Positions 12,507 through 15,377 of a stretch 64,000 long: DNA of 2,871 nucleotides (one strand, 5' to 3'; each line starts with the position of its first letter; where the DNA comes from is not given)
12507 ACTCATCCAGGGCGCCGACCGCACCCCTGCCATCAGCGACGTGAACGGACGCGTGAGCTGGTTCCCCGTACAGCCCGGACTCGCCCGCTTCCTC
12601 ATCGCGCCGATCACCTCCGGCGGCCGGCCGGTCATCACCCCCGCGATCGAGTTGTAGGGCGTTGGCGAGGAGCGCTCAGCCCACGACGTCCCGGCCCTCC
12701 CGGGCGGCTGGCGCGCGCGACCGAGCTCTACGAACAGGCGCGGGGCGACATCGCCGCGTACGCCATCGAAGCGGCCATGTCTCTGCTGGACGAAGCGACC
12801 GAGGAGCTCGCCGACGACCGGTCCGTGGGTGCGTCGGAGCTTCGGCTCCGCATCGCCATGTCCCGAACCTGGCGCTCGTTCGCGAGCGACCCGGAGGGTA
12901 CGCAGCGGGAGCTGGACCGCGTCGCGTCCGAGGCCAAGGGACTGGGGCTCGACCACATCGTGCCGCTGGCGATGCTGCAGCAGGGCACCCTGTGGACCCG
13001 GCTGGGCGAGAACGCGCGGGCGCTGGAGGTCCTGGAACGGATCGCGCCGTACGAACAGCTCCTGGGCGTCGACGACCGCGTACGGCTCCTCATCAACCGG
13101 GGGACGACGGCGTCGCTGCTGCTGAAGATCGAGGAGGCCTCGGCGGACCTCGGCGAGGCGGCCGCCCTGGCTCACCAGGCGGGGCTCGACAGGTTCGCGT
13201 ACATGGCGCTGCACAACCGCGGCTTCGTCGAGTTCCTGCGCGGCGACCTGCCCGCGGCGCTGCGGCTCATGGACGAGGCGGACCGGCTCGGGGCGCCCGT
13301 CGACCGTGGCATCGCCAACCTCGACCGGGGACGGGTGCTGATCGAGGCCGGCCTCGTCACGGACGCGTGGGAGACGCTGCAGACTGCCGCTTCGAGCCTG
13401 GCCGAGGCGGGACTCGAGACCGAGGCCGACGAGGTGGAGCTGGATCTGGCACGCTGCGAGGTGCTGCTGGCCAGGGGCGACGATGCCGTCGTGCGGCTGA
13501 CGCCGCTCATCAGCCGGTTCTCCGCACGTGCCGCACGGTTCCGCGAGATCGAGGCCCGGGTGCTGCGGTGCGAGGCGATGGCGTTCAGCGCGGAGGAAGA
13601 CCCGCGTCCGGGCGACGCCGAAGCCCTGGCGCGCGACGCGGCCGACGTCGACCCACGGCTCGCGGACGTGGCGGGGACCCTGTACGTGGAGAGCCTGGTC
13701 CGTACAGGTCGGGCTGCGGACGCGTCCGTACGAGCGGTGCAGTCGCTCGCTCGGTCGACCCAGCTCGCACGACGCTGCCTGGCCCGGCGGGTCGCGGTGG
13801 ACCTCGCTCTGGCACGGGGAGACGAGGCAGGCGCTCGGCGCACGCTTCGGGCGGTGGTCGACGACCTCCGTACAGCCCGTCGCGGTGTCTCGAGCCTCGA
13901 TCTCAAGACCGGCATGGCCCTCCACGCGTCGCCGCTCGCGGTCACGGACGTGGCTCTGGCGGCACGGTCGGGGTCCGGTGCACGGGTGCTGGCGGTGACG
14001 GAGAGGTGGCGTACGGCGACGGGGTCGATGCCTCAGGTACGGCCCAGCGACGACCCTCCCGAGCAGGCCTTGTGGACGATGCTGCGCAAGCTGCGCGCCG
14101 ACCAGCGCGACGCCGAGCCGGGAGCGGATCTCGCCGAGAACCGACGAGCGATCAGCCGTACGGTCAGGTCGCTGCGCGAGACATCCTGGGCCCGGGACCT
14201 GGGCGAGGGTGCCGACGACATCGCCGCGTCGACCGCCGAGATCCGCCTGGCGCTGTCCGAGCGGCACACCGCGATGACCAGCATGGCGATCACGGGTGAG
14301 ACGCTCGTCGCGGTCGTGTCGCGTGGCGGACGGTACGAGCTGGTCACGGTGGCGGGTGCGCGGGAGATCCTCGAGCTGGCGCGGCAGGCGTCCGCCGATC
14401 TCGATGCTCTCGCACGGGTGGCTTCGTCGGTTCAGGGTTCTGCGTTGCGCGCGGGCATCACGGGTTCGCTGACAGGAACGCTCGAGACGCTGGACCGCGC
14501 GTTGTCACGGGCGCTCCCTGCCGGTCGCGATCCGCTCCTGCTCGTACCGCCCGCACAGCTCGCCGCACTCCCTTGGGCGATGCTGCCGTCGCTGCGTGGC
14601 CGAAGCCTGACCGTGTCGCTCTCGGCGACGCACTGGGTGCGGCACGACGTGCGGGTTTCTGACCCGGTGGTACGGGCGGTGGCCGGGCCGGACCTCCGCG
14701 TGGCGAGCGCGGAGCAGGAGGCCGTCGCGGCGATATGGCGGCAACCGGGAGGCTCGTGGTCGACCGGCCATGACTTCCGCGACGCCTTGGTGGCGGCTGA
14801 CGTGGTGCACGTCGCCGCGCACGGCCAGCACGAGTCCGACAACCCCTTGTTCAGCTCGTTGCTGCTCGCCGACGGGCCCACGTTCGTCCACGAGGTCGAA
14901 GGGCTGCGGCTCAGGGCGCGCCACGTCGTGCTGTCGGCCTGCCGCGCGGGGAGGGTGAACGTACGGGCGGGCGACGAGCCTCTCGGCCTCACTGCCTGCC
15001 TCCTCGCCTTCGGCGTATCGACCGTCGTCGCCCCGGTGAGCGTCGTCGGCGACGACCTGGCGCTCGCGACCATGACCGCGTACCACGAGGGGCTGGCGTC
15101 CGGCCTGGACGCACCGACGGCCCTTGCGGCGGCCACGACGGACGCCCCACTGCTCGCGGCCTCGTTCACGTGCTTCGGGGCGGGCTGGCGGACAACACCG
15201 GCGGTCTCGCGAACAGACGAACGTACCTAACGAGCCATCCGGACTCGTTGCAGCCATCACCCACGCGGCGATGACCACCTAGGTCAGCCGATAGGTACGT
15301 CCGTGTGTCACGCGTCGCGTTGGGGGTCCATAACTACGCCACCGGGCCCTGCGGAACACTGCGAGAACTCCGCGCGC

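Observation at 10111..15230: Stand-alone S8 peptidase / ECF sigma / small protein / TPR-CHAT module, resembling the type III-E 'Craspase' output arm without any CRISPR-Cas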

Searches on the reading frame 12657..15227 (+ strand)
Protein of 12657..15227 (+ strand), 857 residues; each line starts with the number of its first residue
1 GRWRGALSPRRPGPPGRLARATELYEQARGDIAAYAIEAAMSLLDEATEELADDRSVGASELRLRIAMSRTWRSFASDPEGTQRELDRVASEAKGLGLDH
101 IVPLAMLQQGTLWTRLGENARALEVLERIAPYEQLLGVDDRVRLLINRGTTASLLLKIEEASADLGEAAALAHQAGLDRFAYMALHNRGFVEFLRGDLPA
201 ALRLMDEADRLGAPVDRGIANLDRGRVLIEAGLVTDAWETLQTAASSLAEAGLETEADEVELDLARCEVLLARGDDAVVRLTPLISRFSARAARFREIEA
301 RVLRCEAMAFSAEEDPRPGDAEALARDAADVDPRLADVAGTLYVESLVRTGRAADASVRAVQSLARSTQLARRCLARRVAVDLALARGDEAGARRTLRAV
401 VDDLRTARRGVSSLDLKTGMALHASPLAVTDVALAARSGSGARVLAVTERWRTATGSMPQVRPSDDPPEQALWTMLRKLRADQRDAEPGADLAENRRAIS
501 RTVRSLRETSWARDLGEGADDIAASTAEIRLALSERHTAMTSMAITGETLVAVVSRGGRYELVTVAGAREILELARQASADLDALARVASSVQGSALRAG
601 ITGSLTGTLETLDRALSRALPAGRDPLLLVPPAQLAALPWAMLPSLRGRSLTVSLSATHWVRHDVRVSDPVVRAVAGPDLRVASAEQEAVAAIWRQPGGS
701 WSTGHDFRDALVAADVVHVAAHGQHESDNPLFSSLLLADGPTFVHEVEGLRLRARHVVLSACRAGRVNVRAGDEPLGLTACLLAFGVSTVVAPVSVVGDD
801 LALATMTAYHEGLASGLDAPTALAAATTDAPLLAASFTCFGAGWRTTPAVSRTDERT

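Call 3: search_protein_families(library=pfam, proteins=[window:12657-15227:+], max_evalue=0.01)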
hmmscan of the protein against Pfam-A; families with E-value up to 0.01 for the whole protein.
window:12657-15227:+ (857 aa): 1 family
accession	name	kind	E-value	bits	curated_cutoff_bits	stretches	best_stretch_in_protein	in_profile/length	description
PF12770.12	CHAT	-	1.4e-21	77.6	24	1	611-828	6-264/289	CHAT domain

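Call 7: find_homologous_proteins(query=window:12777-15227:+)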
Query window:12777-15227:+ (817 aa): 92 proteins with E <= 0.001 among 8000 candidates.
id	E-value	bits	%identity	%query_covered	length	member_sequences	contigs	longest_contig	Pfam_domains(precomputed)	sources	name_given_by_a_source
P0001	0.0e+0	1639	96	100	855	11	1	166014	PF12770.13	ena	-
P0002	0.0e+0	1518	89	99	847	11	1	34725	PF12770.13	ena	-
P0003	0.0e+0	1480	88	99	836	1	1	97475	PF12770.13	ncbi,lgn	-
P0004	0.0e+0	1474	89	99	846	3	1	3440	PF12770.13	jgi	jgi:tetratricopeptide (TPR) repeat protein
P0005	0.0e+0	1472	86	100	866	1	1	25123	PF12770.13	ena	-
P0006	0.0e+0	1468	88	99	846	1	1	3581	PF12770.13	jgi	-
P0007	0.0e+0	1452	86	99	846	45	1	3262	PF12770.13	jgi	-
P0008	0.0e+0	1433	85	100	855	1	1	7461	PF12770.13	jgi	jgi:tetratricopeptide (TPR) repeat protein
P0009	0.0e+0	1430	86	100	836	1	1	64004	PF12770.13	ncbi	-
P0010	0.0e+0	1429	85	100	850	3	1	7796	PF12770.13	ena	-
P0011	0.0e+0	1426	85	99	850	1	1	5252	PF12770.13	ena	-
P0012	0.0e+0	1414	84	98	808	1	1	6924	PF12770.13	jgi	-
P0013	0.0e+0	1341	81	99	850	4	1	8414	PF12770.13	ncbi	ncbi:MAG: CHAT domain-containing protein [Propionibacteriaceae bacterium]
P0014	0.0e+0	1316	79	99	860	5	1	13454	PF12770.13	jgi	jgi:tetratricopeptide (TPR) repeat protein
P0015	0.0e+0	1303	77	99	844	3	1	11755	PF12770.13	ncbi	-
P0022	1.3e-246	839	80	62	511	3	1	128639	PF12770.13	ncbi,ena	-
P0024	9.2e-188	644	48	99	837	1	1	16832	PF12770.13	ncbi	ncbi:MAG: CHAT domain-containing protein [Arachnia sp.]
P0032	3.2e-114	401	39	96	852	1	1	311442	PF13424.13,PF12770.13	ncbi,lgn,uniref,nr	ncbi:CHAT domain-containing protein [Pedococcus sp. 5OH_020]|uniref:CHAT domain-containing protein n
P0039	2.3e-87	312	36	91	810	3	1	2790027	PF12770.13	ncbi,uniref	ncbi:CHAT domain-containing protein [Janibacter sp. G56]|uniref:CHAT domain-containing protein n=1 T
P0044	1.7e-70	257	35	90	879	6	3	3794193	PF12770.13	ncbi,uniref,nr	ncbi:CHAT domain-containing protein [Cellulomonas sp. CW35]|uniref:CHAT domain-containing protein n=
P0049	5.5e-53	199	33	95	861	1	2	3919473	PF13371.13,PF00515.35,PF12770.13,PF07719.24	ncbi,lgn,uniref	ncbi:CHAT domain-containing protein [Xylanimonas sp. McL0601]|uniref:CHAT domain-containing protein 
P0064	1.2e-30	125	30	86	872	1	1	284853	PF00515.35,PF13424.13,PF12770.13,PF13181.13,PF07719.24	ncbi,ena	-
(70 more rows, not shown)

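Call 8: search_protein_families(library=padloc, proteins=[window:12657-15227:+], max_evalue=0.01)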
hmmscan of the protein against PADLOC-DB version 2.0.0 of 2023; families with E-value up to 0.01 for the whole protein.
window:12657-15227:+ (857 aa): 0 families

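Call 10: find_encoding_contigs(protein=P0001, flank=8000, max_places=3)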
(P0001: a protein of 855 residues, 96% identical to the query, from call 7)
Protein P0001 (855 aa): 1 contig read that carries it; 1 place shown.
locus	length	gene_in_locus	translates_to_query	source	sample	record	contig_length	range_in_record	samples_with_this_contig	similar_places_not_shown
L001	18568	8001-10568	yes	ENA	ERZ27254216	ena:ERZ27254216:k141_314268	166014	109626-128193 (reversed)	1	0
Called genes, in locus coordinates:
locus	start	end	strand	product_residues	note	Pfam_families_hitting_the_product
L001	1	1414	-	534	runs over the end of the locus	PF03193:RsgA_GTPase (faint), PF01926:MMR_HSR1 (faint)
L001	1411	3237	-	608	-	PF00350:Dynamin_N (faint)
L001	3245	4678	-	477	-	PF13367:PrsW-protease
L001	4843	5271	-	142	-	PF02566:OsmC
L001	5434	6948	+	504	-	-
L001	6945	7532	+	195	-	PF04542:Sigma70_r2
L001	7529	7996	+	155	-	-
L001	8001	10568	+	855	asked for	PF12770:CHAT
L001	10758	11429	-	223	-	PF02826:2-Hacid_dh_C (weak), PF03446:NAD_binding_2 (weak), PF03807:F420_oxidored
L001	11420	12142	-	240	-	-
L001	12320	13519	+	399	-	PF07690:MFS_1, PF00083:Sugar_tr (faint), PF07690:MFS_1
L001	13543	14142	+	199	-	PF00929:RNase_T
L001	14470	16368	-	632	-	PF02776:TPP_enzyme_N, PF00205:TPP_enzyme_M, PF02775:TPP_enzyme_C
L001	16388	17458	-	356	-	PF00923:TAL_FSA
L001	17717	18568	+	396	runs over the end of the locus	PF08245:Mur_ligase_M, PF08353:MurT_C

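Call 14: find_encoding_contigs(protein=P0024, flank=6000, max_places=2)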
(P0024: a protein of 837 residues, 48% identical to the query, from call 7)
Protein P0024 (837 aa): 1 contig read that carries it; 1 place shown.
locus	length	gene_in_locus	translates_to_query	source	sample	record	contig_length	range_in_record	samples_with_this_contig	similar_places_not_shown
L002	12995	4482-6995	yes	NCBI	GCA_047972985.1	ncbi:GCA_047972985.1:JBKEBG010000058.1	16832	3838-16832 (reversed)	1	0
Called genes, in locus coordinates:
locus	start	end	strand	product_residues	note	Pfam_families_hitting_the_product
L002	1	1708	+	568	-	PF01915:Glyco_hydro_3_C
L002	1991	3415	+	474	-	-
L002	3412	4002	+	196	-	PF04542:Sigma70_r2 (weak)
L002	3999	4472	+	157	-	-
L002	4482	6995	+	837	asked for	PF12770:CHAT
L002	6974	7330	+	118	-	PF01035:DNA_binding_1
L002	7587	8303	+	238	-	PF01987:AIM24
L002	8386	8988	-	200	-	PF01174:SNO, PF03575:Peptidase_S51 (weak), PF07685:GATase_3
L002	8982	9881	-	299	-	PF01680:SOR_SNZ, PF05690:ThiG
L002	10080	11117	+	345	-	PF01408:GFO_IDH_MocA, PF22725:GFO_IDH_MocA_C3, PF02894:GFO_IDH_MocA_C (weak)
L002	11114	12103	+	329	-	PF01073:3Beta_HSD, PF01370:Epimerase, PF02719:Polysacc_synt_2, PF04321:RmlD_sub_bind, PF05368:NmrA (weak), PF07993:NAD_binding_4 (weak), PF16363:GDP_Man_Dehyd, PF13460:NAD_binding_10, +1 more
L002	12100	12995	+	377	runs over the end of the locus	PF01041:DegT_DnrJ_EryC1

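Call 15: find_encoding_contigs(protein=P0032, flank=6000, max_places=2)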
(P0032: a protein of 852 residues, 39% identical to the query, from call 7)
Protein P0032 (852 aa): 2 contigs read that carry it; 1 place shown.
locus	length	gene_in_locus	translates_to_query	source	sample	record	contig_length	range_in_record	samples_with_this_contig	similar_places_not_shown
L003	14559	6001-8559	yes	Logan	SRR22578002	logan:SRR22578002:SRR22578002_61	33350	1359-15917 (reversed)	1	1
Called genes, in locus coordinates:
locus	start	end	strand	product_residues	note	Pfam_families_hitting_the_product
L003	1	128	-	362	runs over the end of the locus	PF13439:Glyco_transf_4 (faint), PF20706:GT4-conflict, PF00534:Glycos_transf_1, PF13692:Glyco_trans_1_4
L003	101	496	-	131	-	PF01242:PTPS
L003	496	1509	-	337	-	-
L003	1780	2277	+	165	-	PF19853:DUF6328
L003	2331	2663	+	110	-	-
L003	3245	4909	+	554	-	PF00082:Peptidase_S8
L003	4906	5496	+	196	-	PF04542:Sigma70_r2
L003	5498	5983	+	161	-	-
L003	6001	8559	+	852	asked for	PF13424:TPR_12 (faint), PF12770:CHAT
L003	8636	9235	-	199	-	PF25087:GMPPB_C (weak), PF00132:Hexapep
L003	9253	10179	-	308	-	PF00291:PALP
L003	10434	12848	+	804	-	PF12838:Fer4_7 (faint), PF13534:Fer4_17 (faint), PF00037:Fer4 (faint), PF12797:Fer4_2 (faint), PF13187:Fer4_9, PF13237:Fer4_10 (faint), PF13183:Fer4_8 (weak), PF02754:CCG, +1 more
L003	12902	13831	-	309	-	PF04069:OpuAC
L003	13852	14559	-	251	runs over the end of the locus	PF00528:BPD_transp_1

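Call 16: find_encoding_contigs(protein=P0039, flank=6000, max_places=2)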
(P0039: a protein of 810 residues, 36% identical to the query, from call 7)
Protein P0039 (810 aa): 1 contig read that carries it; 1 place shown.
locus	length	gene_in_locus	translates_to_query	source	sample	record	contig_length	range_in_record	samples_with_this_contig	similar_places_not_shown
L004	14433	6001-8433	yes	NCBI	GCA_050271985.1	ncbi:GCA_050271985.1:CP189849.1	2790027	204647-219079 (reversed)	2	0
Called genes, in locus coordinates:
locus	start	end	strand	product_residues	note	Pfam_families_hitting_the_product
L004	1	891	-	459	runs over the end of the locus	PF01447:Peptidase_M4, PF02868:Peptidase_M4_C, PF20242:Emfourin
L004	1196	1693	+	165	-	PF19853:DUF6328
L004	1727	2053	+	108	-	-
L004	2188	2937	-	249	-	-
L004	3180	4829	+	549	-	PF00082:Peptidase_S8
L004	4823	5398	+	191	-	PF04542:Sigma70_r2 (weak)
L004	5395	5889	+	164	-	-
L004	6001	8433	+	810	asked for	PF12770:CHAT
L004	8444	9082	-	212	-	PF25087:GMPPB_C (weak), PF00132:Hexapep, PF14602:Hexapep_2 (weak)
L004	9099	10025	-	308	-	PF00291:PALP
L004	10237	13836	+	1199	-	PF12838:Fer4_7 (faint), PF13534:Fer4_17 (faint), PF00037:Fer4 (faint), PF12797:Fer4_2 (faint), PF13183:Fer4_8 (weak), PF13187:Fer4_9, PF13237:Fer4_10, PF02754:CCG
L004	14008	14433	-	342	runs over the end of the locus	PF00378:ECH_1, PF16113:ECH_2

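Call 17: find_encoding_contigs(protein=P0044, flank=6000, max_places=2)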
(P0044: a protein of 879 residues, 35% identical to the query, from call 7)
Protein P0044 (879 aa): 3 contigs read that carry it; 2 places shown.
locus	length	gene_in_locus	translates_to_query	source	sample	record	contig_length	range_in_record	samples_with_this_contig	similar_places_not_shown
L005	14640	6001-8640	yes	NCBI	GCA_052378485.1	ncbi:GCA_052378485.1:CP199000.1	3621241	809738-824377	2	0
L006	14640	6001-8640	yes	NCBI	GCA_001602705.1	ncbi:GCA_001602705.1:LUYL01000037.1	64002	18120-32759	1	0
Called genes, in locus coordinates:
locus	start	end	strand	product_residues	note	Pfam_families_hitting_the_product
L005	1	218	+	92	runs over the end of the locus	PF00584:SecE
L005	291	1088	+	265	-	PF02357:NusG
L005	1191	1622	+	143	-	PF03946:Ribosomal_L11_N, PF00298:Ribosomal_L11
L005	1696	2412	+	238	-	PF00687:Ribosomal_L1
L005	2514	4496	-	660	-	-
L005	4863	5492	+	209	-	PF04542:Sigma70_r2 (weak)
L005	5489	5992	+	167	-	-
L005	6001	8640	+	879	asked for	PF12770:CHAT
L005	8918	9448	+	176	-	PF00466:Ribosomal_L10, PF27436:RL10_C (weak)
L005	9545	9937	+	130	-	PF16320:Ribosomal_L12_N, PF00542:Ribosomal_L12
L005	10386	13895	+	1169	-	PF04563:RNA_pol_Rpb2_1, PF04561:RNA_pol_Rpb2_2, PF04565:RNA_pol_Rpb2_3, PF10385:RNA_pol_Rpb2_45, PF00562:RNA_pol_Rpb2_6, PF04560:RNA_pol_Rpb2_7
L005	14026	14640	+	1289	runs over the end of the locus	PF04997:RNA_pol_Rpb1_1, PF00623:RNA_pol_Rpb1_2, PF04983:RNA_pol_Rpb1_3, PF05000:RNA_pol_Rpb1_4, PF04998:RNA_pol_Rpb1_5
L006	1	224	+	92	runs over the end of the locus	PF00584:SecE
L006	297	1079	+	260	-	PF02357:NusG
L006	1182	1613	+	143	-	PF03946:Ribosomal_L11_N, PF00298:Ribosomal_L11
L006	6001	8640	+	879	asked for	PF12770:CHAT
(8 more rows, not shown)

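Call 18: find_encoding_contigs(protein=P0049, flank=6000, max_places=2)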
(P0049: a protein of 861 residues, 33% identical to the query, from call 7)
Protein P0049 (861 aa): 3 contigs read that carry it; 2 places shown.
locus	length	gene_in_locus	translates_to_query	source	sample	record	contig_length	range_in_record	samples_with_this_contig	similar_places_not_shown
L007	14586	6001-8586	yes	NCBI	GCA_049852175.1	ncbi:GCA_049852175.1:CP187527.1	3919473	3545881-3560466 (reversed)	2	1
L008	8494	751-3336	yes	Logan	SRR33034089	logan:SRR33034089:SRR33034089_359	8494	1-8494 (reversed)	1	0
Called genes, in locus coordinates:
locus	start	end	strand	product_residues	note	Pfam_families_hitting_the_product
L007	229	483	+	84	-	PF00584:SecE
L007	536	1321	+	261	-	PF02357:NusG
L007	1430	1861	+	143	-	PF03946:Ribosomal_L11_N, PF00298:Ribosomal_L11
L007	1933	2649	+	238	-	PF00687:Ribosomal_L1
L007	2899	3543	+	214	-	PF04542:Sigma70_r2 (weak)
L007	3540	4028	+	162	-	-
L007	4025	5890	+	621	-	PF00082:Peptidase_S8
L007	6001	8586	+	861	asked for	PF07719:TPR_2 (faint), PF00515:TPR_1 (faint), PF13371:TPR_9 (faint), PF12770:CHAT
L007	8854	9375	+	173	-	PF00466:Ribosomal_L10, PF27436:RL10_C (weak)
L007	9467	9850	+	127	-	PF16320:Ribosomal_L12_N, PF00542:Ribosomal_L12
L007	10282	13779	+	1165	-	PF04563:RNA_pol_Rpb2_1, PF04561:RNA_pol_Rpb2_2, PF04565:RNA_pol_Rpb2_3, PF10385:RNA_pol_Rpb2_45, PF00562:RNA_pol_Rpb2_6, PF04560:RNA_pol_Rpb2_7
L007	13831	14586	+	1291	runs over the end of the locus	PF04997:RNA_pol_Rpb1_1, PF00623:RNA_pol_Rpb1_2, PF04983:RNA_pol_Rpb1_3, PF05000:RNA_pol_Rpb1_4, PF04998:RNA_pol_Rpb1_5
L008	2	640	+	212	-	?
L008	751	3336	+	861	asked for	PF07719:TPR_2 (faint), PF00515:TPR_1 (faint), PF13371:TPR_9 (faint), PF12770:CHAT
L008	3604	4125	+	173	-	PF00466:Ribosomal_L10, PF27436:RL10_C (weak)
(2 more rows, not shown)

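Call 19: find_encoding_contigs(protein=P0064, flank=6000, max_places=2)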
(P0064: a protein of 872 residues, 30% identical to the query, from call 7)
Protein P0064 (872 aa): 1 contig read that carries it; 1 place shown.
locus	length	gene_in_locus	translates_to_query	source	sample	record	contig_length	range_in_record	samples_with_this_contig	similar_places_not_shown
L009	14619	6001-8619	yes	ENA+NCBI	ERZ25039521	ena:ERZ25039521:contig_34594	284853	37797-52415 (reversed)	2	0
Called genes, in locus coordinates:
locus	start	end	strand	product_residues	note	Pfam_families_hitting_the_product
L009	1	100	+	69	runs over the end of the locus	PF13333:rve_2 (weak), PF13683:rve_3 (weak)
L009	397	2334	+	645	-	-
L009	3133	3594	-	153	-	-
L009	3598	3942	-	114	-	-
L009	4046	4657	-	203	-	PF17248:DUF5317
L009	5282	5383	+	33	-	-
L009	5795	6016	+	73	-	-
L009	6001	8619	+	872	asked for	PF00515:TPR_1 (faint), PF07719:TPR_2 (faint), PF13181:TPR_8 (faint), PF13424:TPR_12 (weak), PF12770:CHAT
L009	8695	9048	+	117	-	PF07929:PRiA4_ORF3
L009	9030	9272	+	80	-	PF07929:PRiA4_ORF3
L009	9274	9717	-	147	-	PF07366:SnoaL, PF12680:SnoaL_2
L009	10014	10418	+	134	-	-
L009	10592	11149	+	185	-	PF00440:TetR_N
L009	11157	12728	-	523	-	PF09913:DUF2142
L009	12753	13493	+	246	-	PF12867:DinB_2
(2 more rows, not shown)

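Call 31: search_protein_families(library=ncbifam, proteins=[P0001], max_evalue=0.1)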
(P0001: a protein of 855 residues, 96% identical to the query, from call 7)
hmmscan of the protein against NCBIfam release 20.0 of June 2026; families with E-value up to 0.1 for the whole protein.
P0001 (855 aa): 2 families
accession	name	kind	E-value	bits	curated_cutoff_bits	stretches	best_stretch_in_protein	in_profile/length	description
NF007855.0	PRK10564.1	equivalog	0.049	12.8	295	0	193-215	270-292/303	maltose operon protein MalM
NF041237.1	CAS_csx29_CRASP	exception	0.072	11.9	300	1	713-790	526-607/670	type III-E CRISPR-associated TPR-CHAT protein Csx29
